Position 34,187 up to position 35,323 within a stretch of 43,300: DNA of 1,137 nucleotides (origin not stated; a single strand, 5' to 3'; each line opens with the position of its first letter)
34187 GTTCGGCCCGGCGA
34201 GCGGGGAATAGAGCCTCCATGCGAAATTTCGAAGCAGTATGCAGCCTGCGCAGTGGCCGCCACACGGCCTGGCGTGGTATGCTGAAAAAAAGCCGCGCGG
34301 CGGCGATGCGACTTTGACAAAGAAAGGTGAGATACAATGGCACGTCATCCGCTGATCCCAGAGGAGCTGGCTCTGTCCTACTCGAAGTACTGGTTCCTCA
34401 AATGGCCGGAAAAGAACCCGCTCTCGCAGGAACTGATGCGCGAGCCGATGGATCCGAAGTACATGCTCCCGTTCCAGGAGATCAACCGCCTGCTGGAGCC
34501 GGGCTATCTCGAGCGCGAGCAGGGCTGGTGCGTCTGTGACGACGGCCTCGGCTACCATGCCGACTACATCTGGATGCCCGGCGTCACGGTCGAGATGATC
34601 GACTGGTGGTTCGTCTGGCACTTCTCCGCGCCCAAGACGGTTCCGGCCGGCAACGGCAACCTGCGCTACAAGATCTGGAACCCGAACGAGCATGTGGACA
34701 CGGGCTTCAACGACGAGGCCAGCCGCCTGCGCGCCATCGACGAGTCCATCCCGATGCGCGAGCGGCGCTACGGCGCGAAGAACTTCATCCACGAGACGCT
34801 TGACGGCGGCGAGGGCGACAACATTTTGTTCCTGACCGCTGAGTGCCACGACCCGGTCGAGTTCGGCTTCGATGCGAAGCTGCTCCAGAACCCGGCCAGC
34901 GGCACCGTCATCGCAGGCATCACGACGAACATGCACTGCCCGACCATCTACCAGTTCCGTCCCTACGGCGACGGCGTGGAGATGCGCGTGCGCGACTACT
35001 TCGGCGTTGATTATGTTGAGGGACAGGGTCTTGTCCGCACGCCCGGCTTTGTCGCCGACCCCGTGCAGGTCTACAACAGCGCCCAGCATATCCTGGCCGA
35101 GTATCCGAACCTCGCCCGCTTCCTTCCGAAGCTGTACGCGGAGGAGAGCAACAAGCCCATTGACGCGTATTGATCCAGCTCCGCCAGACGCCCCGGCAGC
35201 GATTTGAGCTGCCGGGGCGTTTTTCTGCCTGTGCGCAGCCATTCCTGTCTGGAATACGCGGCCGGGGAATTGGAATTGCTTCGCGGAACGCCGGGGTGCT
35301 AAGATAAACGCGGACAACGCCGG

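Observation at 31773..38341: Tannase, phloretin-hydrolase-like enzyme, a dedicated binding protein and a flavoprotein reductase under two LysR regulators: candidate polyphenol uptake and degradation locus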

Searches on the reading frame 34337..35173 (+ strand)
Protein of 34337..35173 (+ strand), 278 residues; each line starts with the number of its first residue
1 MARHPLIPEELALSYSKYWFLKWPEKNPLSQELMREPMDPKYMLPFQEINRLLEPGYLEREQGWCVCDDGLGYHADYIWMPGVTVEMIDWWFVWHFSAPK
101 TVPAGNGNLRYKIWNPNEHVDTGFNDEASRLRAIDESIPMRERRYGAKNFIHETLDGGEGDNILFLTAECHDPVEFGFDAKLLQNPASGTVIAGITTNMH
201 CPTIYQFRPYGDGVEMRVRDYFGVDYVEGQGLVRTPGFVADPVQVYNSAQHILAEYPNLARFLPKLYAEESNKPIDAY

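Call 3: search_protein_families(library=pfam, proteins=[window:34337-35173:+], max_evalue=0.01)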
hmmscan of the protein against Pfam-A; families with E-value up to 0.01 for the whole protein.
window:34337-35173:+ (278 aa): 1 family
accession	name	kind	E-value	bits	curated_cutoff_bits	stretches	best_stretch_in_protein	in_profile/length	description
PF18089.7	DAPG_hydrolase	-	8.1e-43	147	22.7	1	45-268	2-223/223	DAPG hydrolase PhiG domain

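Call 4: search_protein_families(library=ncbifam, proteins=[window:34337-35173:+], max_evalue=0.001)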
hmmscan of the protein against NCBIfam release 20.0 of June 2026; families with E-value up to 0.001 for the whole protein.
window:34337-35173:+ (278 aa): 1 family
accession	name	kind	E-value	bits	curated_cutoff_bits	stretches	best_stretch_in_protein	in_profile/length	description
NF047887.1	DHPGHylPhlG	equivalog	1.4e-19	70.4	600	1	46-272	65-291/293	2,4-diacetylphloroglucinol hydrolase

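Call 6: search_solved_structures(query=window:34337-35173:+, show_alignments=2)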
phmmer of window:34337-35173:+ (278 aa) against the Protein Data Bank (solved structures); distinct sequences matched with E-value up to 0.001: 3.
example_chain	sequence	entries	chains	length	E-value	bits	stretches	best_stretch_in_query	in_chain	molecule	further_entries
5xe5_A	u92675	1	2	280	6.9e-24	87.3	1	34-269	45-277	phloretin hydrolase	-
5xey_A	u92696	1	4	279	7.5e-24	87.2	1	34-269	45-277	phloretin hydrolase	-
3hwp_A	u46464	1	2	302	2.4e-18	69.1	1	31-269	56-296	PhlG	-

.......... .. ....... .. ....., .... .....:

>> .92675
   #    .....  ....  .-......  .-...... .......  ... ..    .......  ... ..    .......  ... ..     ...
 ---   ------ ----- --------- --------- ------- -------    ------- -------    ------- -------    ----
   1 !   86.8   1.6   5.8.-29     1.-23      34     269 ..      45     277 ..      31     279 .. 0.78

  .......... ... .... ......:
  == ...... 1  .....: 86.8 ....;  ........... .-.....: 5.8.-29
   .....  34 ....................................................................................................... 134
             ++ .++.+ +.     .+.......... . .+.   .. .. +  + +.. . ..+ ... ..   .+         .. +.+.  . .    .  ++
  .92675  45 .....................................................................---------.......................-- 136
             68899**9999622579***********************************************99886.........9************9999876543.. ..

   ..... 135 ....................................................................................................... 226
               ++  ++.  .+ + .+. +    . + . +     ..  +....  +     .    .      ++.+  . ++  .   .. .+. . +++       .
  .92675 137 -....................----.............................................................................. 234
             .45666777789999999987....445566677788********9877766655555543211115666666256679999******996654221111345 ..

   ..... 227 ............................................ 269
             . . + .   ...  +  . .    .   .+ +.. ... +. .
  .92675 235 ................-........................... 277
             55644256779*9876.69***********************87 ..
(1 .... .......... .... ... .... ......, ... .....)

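Call 11: find_homologous_proteins(query=window:34337-35173:+, max_evalue=0.00001)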
Query window:34337-35173:+ (278 aa): 43 proteins with E <= 0.00001 among 743 candidates.
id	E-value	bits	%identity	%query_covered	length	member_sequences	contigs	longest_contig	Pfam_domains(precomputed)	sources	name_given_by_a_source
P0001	9.8e-182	621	93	100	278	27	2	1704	PF18089.8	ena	-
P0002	3.7e-123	428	65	100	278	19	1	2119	PF18089.8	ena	-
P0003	3.6e-120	418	64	100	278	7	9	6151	PF18089.8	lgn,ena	-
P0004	1.8e-114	400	62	100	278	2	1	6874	PF18089.8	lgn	-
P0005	1.9e-114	400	63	100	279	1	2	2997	PF18089.8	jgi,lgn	jgi:hypothetical protein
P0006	1.6e-109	383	61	100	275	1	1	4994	PF18089.8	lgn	-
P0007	3.5e-109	382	61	99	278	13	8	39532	PF18089.8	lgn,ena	-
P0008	1.6e-107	377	61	100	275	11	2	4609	PF18089.8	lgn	-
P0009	1.1e-106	374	61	99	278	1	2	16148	PF18089.8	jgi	-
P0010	7.3e-106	371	60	100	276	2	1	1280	PF18089.8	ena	-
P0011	3.4e-97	343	56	99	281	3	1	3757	PF18089.8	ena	-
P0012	3.0e-88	314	52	99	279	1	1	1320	PF18089.8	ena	-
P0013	2.9e-87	310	54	99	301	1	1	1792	PF18089.8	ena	-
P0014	6.4e-74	267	47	98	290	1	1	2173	PF18089.8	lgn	-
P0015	3.5e-71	257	48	98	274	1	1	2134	PF18089.8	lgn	-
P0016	1.7e-70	255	45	98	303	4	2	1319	PF18089.8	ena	-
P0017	7.8e-70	253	43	98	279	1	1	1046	PF18089.8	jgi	jgi:hypothetical protein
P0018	2.1e-69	252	46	100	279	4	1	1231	PF18089.8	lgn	-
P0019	4.5e-66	241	45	100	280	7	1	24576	PF18089.8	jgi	jgi:phloretin hydrolase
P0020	3.6e-65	238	45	100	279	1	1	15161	PF18089.8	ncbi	-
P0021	7.8e-63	230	44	100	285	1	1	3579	PF18089.8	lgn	-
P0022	2.9e-62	228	45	98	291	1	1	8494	PF18089.8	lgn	-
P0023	4.8e-62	228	44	98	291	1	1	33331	PF18089.8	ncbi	-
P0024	1.3e-61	226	43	99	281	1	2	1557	PF18089.8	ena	-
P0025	1.7e-61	226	42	98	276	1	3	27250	PF18089.8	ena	-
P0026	2.8e-61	225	44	98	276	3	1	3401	PF18089.8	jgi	jgi:hypothetical protein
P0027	9.6e-60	220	44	99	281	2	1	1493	PF18089.8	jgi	-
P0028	1.4e-54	203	45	87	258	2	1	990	PF18089.8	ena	-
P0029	2.3e-54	202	42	91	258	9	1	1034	PF18089.8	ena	-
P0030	9.0e-53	197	42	91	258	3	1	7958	PF18089.8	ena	-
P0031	5.0e-42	162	50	56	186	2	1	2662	PF18089.8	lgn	-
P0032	1.1e-37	147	43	69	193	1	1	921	PF18089.8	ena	-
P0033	2.9e-36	143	51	53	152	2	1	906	PF18089.8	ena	-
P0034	2.2e-32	130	34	96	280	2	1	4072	PF18089.8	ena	-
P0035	1.5e-30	124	36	91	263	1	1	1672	PF18089.8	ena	-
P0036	3.4e-29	120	34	97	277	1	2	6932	PF18089.8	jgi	jgi:phloretin hydrolase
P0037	3.2e-28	116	33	95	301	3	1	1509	PF18089.8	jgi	jgi:hypothetical protein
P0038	1.6e-24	104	32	95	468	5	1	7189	PF18089.8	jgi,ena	jgi:hypothetical protein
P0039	2.2e-24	104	30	95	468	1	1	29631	PF18089.8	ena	-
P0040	3.9e-24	103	32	95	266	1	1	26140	PF18089.8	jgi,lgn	-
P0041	5.7e-21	93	29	95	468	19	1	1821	PF18089.8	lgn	-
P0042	6.0e-21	93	34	86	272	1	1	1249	PF18089.8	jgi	-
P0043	5.2e-18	83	31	86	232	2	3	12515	PF18089.8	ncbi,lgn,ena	-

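Call 13: find_related_loci(query=A1, collection=genome_contigs, flank=10000)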
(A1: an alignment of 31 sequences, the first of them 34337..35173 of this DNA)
Query A1 (278 aa) in genome_contigs; peptide patterns used: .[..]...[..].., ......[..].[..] (x = any residue, [..] = any of these).
599 stretches matched a pattern (row limit reached: there are more); 590 encode a relative of the query (tblastn E <= 1e-3); the best 80 are kept; 79 distinct loci.
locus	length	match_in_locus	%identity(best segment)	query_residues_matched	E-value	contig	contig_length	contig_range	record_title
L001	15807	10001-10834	95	1-278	0e+0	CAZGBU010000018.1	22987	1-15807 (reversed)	MAG TPA_asm: uncultured Oscillospiraceae bacterium isolate SRP141132_co2_44 genome assembly, contig: NODE_1448_length_22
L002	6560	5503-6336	93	1-278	0e+0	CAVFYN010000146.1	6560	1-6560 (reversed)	Bacteroidaceae bacterium isolate H07645-L1_cleanbin_000030 genome assembly, contig: Spades_H07645-L1_contig_6599, whole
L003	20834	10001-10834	92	1-278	1e-178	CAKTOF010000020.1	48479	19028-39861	MAG: uncultured Oscillospiraceae bacterium isolate REFINED_METABAT215_TOP10_CONTIGS_1500_ASSEMBLY_K77_MERGED__Nepal_MoBi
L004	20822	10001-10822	61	1-275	3e-108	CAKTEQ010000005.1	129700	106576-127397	MAG: uncultured Oscillospiraceae bacterium isolate REFINED_METABAT215_TOP10_CONTIGS_1500_ASSEMBLY_K77_MERGED__Hadza_MoBi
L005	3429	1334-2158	61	1-278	4e-110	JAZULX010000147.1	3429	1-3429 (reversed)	MAG: Oscillospiraceae bacterium isolate T1900044899_TS20190365.MAGScoT_cleanbin_000046 SGB_3294_k141_397519, whole genom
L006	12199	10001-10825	59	1-278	6e-107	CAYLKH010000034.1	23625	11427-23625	MAG TPA_asm: uncultured Oscillospiraceae bacterium isolate SRP225648_co1_79 genome assembly, contig: NODE_4900_length_23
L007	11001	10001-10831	50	1-278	3e-81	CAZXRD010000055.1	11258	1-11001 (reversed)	MAG TPA_asm: uncultured Oscillospiraceae bacterium isolate SRP141132_co2_285 genome assembly, contig: NODE_5046_length_1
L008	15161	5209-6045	45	1-278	2e-67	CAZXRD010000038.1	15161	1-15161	MAG TPA_asm: uncultured Oscillospiraceae bacterium isolate SRP141132_co2_285 genome assembly, contig: NODE_3120_length_1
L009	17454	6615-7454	43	1-278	8e-64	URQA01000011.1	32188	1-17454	uncultured Clostridiales bacterium isolate UMGS1232 genome assembly, contig: NODE_712_length_32188_cov_7.594934, whole g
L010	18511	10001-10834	43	3-278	3e-63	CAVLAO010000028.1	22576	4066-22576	Bacteroides sp. CAG:927 isolate H07659-L1_cleanbin_000044 genome assembly, contig: Spades_H07659-L1_contig_1211, whole g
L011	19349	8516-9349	43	3-278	6e-62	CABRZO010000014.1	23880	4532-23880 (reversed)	MAG TPA_asm: uncultured Clostridiales bacterium isolate MGYG-HGUT-02068 genome assembly, contig: GUT_GENOME125769_14, wh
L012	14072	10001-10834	40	1-275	1e-53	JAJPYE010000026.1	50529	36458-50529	MAG: Oscillospiraceae bacterium isolate AH.5_2 NODE_50_length_50529_cov_16.203669, whole genome shotgun sequence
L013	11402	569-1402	39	1-275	3e-51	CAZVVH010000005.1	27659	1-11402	MAG TPA_asm: uncultured Oscillospiraceae bacterium isolate SRP222994_co1_165 genome assembly, contig: NODE_3285_length_2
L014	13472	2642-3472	37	1-275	2e-51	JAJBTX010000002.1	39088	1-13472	MAG: Lachnospiraceae bacterium isolate U_126908 U_126908=NODE_102_length_39088_cov_9.053263, whole genome shotgun sequen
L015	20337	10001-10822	36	1-278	2e-46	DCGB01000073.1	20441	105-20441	MAG TPA_asm: Solobacterium sp. UBA1789 UBA1789_contig_71807, whole genome shotgun sequence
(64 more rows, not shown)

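Call 48: search_protein_families(library=pfam, proteins=[L003:11708-13303:-, L004:5997-7562:+, L004:7618-8706:-, L004:8946-9848:+, L004:11693-12940:-, L004:13040-13792:-, L004:13789-14718:-, L006:8111-9019:+, L006:9016-9933:+, L006:6239-7633:-], max_evalue=0.0001)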
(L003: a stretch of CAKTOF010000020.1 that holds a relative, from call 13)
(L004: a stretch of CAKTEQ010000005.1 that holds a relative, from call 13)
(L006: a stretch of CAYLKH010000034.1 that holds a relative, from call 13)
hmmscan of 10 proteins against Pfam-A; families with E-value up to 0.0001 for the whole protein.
L003:11708-13303:- (531 aa): 14 families
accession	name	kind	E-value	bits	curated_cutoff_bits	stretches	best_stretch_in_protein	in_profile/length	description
PF02906.19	Fe_hyd_lg_C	-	1.1e-62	212.3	22.1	1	260-493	3-245/245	Iron only hydrogenase large subunit, C-terminal domain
PF00037.32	Fer4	-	4.9e-14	51.9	21.1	2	174-195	2-23/24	4Fe-4S binding domain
PF12837.12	Fer4_6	-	1.6e-13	50.3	25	2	174-195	3-24/24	4Fe-4S binding domain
PF12838.12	Fer4_7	-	4.2e-12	46.8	27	2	149-194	2-52/52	4Fe-4S dicluster domain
PF25160.1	LdpA_Fe-S-bd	-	9.4e-12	45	27.6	1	199-245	6-47/49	LdpA Fe-S cluster-binding domain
PF13187.11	Fer4_9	-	1.3e-10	41.5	27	1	149-195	2-52/52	4Fe-4S dicluster domain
PF14697.11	Fer4_21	-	3.5e-10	40.3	35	1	219-266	1-52/59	4Fe-4S dicluster domain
PF13237.11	Fer4_10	-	6.7e-10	39.2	25.5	1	144-191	4-53/53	4Fe-4S dicluster domain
PF12797.12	Fer4_2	-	1.4e-08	34.6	24.5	2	174-192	4-22/22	4Fe-4S binding domain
PF13247.11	Fer4_11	-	1.5e-05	25.5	26.2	0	145-195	6-59/100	4Fe-4S dicluster domain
PF13534.11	Fer4_17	-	1.7e-05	25.7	22.2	1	179-237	1-57/61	4Fe-4S dicluster domain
PF13484.11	Fer4_16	-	2.1e-05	25.7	30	0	225-244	1-20/66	4Fe-4S double cluster binding domain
PF13183.11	Fer4_8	-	6.9e-05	23.8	27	1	178-239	3-67/68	4Fe-4S dicluster domain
PF12800.12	Fer4_4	-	9.2e-05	22.9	24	0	178-192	2-16/17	4Fe-4S binding domain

L004:5997-7562:+ (521 aa): 8 families
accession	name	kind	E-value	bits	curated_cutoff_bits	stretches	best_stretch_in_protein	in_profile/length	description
PF01078.27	Mg_chelatase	-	2.5e-93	311.7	20.3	1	208-413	1-205/207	Magnesium chelatase, subunit ChlI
PF13541.12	ChlI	-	1.6e-41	141.4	27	1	39-160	1-121/121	Subunit ChlI of Mg-chelatase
PF13335.12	Mg_chelatase_C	-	6e-34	116.9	26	1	422-517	2-94/94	Magnesium chelatase, subunit ChlI C-terminal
PF00493.29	MCM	-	2e-08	34.1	23.3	0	308-371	115-178/224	MCM P-loop domain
PF05362.19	Lon_C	-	5.4e-08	33.1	21.1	1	67-183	77-200/205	Lon protease (S16) C-terminal proteolytic domain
PF07728.20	AAA_5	-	2.1e-07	31.5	22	1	231-367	1-124/139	AAA domain (dynein-related subfamily)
PF00158.32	Sigma54_activat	-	3.5e-07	30.5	20.2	0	301-365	80-142/168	Sigma-54 interaction domain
PF05496.18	RuvB_N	-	1.1e-05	25.7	27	0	310-353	80-123/159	Holliday junction DNA helicase RuvB P-loop domain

L004:7618-8706:- (362 aa): 1 family
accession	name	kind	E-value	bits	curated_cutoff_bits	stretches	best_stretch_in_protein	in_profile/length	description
PF13407.12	Peripla_BP_4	-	2.2e-22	80.3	35.1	1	86-299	15-221/258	Periplasmic binding protein domain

L004:8946-9848:+ (300 aa): 2 families
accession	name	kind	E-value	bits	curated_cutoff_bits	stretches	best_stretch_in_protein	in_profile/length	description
PF00126.33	HTH_1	-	2.1e-17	63.3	26.6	1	4-62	2-60/60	Bacterial regulatory helix-turn-helix protein, lysR family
PF03466.25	LysR_substrate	-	8.6e-17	61.7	28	1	108-295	24-206/209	LysR substrate binding domain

L004:11693-12940:- (415 aa): 2 families
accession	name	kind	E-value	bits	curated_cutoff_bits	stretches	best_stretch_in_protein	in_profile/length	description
PF07690.21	MFS_1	-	1.3e-33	116.8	33.4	2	32-245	8-215/347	Major Facilitator Superfamily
PF00083.30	Sugar_tr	-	3.1e-09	36.7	22.3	1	229-405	7-185/452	Sugar (and other) transporter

L004:13040-13792:- (250 aa): 0 families

L004:13789-14718:- (309 aa): 2 families
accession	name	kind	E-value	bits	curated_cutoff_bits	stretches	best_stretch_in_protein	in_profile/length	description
PF01734.28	Patatin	-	2.5e-28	100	27.7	1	29-195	1-190/191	Patatin-like phospholipase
PF19890.4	DUF6363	-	4.4e-11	42.9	26.4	1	231-297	1-67/75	Domain of unknown function (DUF6363)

L006:8111-9019:+ (302 aa): 1 family
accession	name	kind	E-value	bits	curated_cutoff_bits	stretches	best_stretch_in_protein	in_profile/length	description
PF00294.29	PfkB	-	1.6e-42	146.4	25.8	1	1-282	1-295/302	pfkB family carbohydrate kinase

L006:9016-9933:+ (305 aa): 1 family
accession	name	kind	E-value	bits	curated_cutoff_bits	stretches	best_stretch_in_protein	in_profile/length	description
PF04227.17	Indigoidine_A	-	1.1e-136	455.4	25.2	1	10-299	1-290/291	Indigoidine synthase A like protein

L006:6239-7633:- (464 aa): 12 families
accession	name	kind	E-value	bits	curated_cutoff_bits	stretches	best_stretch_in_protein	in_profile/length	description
PF01512.22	Complex1_51K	-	1.4e-48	165.1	31.2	1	130-275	1-150/150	Nuo51 FMN-binding domain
PF13375.12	RnfC_N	-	3.1e-36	123.9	25.6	1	7-104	2-100/101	RnfC Barrel sandwich hybrid domain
PF10531.15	SLBB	-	9.9e-11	41.8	27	1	288-336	2-55/55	SLBB domain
PF12838.12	Fer4_7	-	3.5e-09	37.4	27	1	366-419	1-51/52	4Fe-4S dicluster domain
PF13183.11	Fer4_8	-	1.5e-08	35.5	27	1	366-420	4-68/68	4Fe-4S dicluster domain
PF13237.11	Fer4_10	-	1.5e-08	34.9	25.5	1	364-417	6-53/53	4Fe-4S dicluster domain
PF13187.11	Fer4_9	-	1.7e-07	31.6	27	1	367-419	2-50/52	4Fe-4S dicluster domain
PF12797.12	Fer4_2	-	7e-07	29.2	24.5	0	401-418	5-22/22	4Fe-4S binding domain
PF13484.11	Fer4_16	-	1.4e-06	29.4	30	0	367-397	2-32/66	4Fe-4S double cluster binding domain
PF12800.12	Fer4_4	-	6.7e-05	23.3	24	0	366-379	3-16/17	4Fe-4S binding domain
PF13534.11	Fer4_17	-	8.5e-05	23.5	22.2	1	367-420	2-60/61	4Fe-4S dicluster domain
PF00037.32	Fer4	-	0.0001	22.4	21.1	0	367-379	8-20/24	4Fe-4S binding domain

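Call 85: predict_structure(alignment_id=A1)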
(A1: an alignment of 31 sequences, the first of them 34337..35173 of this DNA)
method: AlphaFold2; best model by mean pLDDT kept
length: 278 residues; sequences in the alignment: 31
mean_pLDDT: 95.3   pTM: 0.92
mean pLDDT of the five models: 95.3, 95.3, 95.2, 95.3, 94.3
residues with pLDDT >= 90: 260; 70-90: 13; 50-70: 5; < 50: 0
segments of 3 or more residues with pLDDT < 50: none
pLDDT, mean of each block of 10 residues (from residue 1): 83 96 93 97 97 96 98 98 98 97 95 94 97 97 97 82 92 96 96 96 98 98 95 97 96 96 98 94
secondary structure, 60 per line:
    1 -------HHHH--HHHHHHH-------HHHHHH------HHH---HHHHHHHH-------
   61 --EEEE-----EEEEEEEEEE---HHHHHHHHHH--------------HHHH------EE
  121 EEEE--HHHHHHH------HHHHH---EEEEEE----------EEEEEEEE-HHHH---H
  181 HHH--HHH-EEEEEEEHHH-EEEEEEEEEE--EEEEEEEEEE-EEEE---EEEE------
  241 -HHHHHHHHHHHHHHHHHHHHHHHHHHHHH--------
elements in order: H8-11 H14-20 H28-33 H46-53 E63-66 E72-81 H85-94 H109-112 E119-124 H127-133 H140-144 E148-153 E164-171 H173-176 H180-183 E190-196 E201-210 E213-222 E224-227 E231-234 H242-270

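Call 89: fold_search(model_id=the predicted structure, library=pdb)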
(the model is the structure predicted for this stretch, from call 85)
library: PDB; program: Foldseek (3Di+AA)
matches with E <= 10: 1389; with E <= 0.001: 57
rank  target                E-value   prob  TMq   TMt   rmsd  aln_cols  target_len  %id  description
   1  5xe5_A                3.3e-21  1.00  0.78  0.77   3.1       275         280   28  Discovery and structural analysis of a phloretin hydrolase from the opportunistic pathogen Mycobacterium abscessus (released 2018-05-02)
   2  5xey_B                1.1e-20  1.00  0.74  0.76   3.7       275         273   28  Discovery and structural analysis of a phloretin hydrolase from the opportunistic pathogen Mycobacterium abscessus (released 2018-05-02)
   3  5xey_A                1.4e-20  1.00  0.77  0.77   3.4       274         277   28  Discovery and structural analysis of a phloretin hydrolase from the opportunistic pathogen Mycobacterium abscessus (released 2018-05-02)
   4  5xey_D                1.5e-19  1.00  0.73  0.80   3.0       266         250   27  Discovery and structural analysis of a phloretin hydrolase from the opportunistic pathogen Mycobacterium abscessus (released 2018-05-02)
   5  5xey_C                5.4e-18  1.00  0.70  0.75   3.7       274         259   27  Discovery and structural analysis of a phloretin hydrolase from the opportunistic pathogen Mycobacterium abscessus (released 2018-05-02)
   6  3hwp_A                8.7e-18  1.00  0.74  0.72   3.1       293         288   23  Crystal structure and computational analyses provide insights into the catalytic mechanism of 2, 4-diacetylphlorogluci (released 2009-12-15)
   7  2rer                  1.4e-05  1.00  0.41  0.68   5.1       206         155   10  Crystal structure of the aromatase/cyclase domain of TcmN from Streptomyces glaucescens (released 2008-04-22)
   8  3tvr                  2.4e-05  1.00  0.39  0.59   6.9       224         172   10  Crystal Structure of Streptomyces coelicolor Polyketide Aromatase/Cyclase whiE-ORFVI (released 2012-04-04)
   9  2res                  3.1e-05  1.00  0.41  0.70   4.4       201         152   10  Tetracenomycin ARO/CYC mutant R69A (released 2008-04-22)
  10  3tvq                  7.1e-05  1.00  0.39  0.67   5.2       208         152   10  Crystal structure of TCM Aro/Cyc complexed with trans-dihidroquercetin (released 2012-04-04)
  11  3tl1_A                8.0e-05  1.00  0.37  0.61   5.5       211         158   11  Crystal structure of the Streptomyces coelicolor WhiE ORFVI polyketide aromatase/cyclase (released 2012-04-04)
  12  3w9r                  9.6e-05  1.00  0.36  0.53   5.4       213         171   11  Crystal structure of the high-affinity abscisic acid receptor PYL9/RCAR9 bound to ABA (released 2014-04-09)
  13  2rez                  1.5e-04  1.00  0.39  0.66   5.5       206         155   10  Tetracenomycin ARO/CYC NaI Structure (released 2008-04-22)
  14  3ie5_A                1.8e-04  1.00  0.39  0.62   5.2       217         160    8  Crystal structure of Hyp-1 protein from Hypericum perforatum (St John's wort) involved in hypericin biosynthesis (released 2009-11-10)
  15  6v8j_B                1.8e-04  1.00  0.38  0.62   5.7       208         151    9  Crystal structure of Ara h 8.0201 (released 2020-12-16)
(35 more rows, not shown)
